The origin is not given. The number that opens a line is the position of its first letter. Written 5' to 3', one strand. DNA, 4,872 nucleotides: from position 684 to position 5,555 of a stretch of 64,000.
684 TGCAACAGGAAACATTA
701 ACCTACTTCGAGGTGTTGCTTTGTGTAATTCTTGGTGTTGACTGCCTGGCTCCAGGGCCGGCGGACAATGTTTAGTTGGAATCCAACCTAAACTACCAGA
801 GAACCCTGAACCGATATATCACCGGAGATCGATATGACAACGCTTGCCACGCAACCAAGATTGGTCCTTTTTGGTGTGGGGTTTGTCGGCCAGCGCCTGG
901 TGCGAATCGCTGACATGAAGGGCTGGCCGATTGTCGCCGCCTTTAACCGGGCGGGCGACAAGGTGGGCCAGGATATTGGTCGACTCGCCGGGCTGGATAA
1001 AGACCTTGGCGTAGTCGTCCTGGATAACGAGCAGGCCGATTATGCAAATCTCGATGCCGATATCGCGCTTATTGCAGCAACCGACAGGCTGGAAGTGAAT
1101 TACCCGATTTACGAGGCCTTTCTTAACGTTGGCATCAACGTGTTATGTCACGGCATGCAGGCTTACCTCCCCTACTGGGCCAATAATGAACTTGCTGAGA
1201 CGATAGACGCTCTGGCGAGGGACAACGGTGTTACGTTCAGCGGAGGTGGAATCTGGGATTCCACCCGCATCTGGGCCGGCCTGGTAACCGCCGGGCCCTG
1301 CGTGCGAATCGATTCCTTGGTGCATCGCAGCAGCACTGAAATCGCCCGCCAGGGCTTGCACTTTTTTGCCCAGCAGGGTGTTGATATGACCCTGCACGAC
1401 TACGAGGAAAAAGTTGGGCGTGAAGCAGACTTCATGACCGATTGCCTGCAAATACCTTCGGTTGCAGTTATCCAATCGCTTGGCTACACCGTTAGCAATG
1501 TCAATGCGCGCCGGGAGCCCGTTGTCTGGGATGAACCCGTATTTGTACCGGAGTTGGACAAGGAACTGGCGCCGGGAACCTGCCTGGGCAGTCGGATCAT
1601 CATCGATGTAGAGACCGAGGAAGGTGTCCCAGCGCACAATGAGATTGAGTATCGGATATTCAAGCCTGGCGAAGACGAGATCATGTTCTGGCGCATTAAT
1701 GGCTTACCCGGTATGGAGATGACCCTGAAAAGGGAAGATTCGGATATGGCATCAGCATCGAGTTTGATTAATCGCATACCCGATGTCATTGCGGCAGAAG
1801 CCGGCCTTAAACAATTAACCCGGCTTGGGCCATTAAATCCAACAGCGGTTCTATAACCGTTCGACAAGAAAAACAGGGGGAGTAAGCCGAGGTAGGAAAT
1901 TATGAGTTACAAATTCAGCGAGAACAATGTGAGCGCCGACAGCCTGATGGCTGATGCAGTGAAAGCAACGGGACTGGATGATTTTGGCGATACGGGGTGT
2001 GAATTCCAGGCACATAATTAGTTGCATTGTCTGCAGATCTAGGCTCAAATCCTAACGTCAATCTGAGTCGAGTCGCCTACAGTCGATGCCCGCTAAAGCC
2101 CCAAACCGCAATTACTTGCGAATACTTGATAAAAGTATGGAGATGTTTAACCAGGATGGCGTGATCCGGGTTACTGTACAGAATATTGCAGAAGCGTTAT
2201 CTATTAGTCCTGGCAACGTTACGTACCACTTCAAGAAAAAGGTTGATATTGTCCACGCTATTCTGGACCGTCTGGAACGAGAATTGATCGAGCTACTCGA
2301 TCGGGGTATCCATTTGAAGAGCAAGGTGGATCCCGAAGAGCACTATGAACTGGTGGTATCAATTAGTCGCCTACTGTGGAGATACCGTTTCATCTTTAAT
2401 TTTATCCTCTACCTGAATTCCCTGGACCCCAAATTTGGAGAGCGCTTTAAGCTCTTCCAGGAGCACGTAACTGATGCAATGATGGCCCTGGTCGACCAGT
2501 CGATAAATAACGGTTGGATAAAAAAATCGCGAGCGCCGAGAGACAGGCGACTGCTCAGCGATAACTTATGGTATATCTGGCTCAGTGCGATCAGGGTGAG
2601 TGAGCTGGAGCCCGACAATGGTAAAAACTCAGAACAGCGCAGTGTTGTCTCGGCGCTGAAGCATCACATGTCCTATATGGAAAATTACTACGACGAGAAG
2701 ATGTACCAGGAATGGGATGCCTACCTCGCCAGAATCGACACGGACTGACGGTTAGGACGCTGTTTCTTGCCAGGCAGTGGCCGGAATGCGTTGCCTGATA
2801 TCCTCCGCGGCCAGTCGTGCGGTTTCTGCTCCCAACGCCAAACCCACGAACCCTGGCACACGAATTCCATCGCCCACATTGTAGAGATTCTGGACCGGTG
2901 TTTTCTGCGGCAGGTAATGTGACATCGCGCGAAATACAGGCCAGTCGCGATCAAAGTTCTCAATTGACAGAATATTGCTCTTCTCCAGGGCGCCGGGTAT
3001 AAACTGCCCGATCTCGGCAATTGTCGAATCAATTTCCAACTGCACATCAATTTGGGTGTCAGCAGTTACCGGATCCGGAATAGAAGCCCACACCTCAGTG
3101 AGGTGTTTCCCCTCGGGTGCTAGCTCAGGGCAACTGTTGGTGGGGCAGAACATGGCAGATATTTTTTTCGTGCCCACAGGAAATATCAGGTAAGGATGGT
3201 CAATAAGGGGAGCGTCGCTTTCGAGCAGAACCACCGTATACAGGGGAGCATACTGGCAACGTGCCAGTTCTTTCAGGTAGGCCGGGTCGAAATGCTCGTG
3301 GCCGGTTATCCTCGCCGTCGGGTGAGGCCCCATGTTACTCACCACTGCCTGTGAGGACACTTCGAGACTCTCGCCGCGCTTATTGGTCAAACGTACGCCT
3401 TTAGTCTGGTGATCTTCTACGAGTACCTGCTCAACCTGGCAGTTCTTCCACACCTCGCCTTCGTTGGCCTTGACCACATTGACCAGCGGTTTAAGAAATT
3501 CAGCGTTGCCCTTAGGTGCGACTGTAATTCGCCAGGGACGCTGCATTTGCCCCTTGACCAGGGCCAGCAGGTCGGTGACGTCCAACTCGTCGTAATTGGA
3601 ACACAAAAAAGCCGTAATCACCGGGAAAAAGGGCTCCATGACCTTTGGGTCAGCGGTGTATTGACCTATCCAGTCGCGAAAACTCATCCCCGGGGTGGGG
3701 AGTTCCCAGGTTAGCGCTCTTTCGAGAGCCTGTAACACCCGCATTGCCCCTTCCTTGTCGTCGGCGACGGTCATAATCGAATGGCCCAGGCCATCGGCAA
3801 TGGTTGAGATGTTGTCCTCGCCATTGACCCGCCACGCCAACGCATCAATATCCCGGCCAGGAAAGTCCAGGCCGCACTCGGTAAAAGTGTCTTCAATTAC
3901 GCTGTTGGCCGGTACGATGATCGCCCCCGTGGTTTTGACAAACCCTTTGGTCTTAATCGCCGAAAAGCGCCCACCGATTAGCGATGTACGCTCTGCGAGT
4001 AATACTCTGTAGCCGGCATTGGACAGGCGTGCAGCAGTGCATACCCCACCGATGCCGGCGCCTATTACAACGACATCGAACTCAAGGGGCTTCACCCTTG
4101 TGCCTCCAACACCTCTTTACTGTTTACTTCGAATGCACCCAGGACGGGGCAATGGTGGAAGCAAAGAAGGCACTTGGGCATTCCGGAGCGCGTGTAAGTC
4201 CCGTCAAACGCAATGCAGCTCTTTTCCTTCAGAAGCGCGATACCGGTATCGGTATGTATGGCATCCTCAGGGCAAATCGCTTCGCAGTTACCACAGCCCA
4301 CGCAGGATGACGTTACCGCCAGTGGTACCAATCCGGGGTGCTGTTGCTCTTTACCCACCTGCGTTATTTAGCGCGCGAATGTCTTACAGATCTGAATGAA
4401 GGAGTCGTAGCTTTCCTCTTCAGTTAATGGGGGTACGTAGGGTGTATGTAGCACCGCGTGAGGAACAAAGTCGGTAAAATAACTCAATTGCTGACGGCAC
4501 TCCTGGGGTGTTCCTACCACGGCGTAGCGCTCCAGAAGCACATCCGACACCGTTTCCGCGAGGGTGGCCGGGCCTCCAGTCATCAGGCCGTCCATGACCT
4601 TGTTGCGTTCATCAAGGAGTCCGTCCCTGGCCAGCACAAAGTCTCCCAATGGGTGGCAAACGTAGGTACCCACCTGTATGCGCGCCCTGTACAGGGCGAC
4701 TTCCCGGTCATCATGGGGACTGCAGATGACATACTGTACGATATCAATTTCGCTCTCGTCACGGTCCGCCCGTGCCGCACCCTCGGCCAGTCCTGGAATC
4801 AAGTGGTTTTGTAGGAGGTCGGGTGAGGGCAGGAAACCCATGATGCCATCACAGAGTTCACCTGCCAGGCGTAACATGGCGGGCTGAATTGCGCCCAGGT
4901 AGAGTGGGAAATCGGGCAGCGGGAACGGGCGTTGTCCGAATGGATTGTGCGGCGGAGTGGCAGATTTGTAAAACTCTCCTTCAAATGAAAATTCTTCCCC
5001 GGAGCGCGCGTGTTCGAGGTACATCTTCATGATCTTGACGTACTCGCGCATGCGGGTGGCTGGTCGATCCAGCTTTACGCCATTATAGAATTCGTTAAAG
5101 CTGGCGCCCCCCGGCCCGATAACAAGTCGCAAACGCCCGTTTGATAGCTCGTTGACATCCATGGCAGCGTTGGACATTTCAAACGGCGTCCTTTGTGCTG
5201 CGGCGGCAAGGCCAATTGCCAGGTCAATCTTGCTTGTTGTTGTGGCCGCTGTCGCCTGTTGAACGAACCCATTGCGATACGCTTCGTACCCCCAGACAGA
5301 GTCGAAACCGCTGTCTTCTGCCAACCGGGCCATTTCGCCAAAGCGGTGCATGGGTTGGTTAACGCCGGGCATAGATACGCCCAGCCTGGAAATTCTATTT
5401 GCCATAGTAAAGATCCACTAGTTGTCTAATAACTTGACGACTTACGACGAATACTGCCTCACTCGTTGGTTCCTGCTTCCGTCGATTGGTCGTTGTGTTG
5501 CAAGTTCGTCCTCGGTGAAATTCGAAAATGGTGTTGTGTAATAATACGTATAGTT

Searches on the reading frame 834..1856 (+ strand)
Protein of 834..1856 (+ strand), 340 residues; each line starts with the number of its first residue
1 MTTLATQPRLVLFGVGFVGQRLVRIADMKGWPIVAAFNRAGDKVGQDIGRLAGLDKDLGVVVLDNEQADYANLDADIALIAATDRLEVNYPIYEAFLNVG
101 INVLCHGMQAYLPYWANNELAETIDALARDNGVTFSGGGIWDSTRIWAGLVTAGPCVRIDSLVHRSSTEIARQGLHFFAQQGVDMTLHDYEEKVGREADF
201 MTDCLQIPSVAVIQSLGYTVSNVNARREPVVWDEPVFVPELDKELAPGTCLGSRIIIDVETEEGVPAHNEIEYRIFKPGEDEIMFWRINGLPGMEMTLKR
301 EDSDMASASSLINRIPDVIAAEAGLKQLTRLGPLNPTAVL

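Call 54: search_protein_families(library=pfam, proteins=[window:834-1856:+], max_evalue=0.00001)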
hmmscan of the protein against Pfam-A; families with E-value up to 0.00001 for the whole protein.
window:834-1856:+ (340 aa): 1 family
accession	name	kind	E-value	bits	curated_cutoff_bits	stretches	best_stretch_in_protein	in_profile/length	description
PF19328.4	DAP_DH_C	-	1.4e-08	35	23.3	1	153-331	11-190/206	2,4-diaminopentanoate dehydrogenase C-terminal domain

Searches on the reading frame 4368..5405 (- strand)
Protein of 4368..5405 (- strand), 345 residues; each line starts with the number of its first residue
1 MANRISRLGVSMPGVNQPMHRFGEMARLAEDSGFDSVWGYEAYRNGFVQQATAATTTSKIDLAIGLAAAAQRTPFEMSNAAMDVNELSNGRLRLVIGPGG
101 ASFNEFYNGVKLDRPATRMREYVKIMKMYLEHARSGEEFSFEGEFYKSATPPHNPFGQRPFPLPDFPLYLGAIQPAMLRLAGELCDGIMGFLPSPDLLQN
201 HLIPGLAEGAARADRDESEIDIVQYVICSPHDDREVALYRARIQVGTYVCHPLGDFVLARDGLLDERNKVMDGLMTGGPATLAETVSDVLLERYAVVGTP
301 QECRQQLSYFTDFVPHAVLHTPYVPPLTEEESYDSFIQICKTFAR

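Call 54: search_protein_families(library=pfam, proteins=[window:4368-5405:-], max_evalue=0.00001)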
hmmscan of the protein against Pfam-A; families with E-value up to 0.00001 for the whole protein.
window:4368-5405:- (345 aa): 1 family
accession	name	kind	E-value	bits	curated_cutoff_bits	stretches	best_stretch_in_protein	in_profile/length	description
PF00296.26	Bac_luciferase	-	8.9e-55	186.7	27.9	1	14-311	16-308/314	Luciferase-like monooxygenase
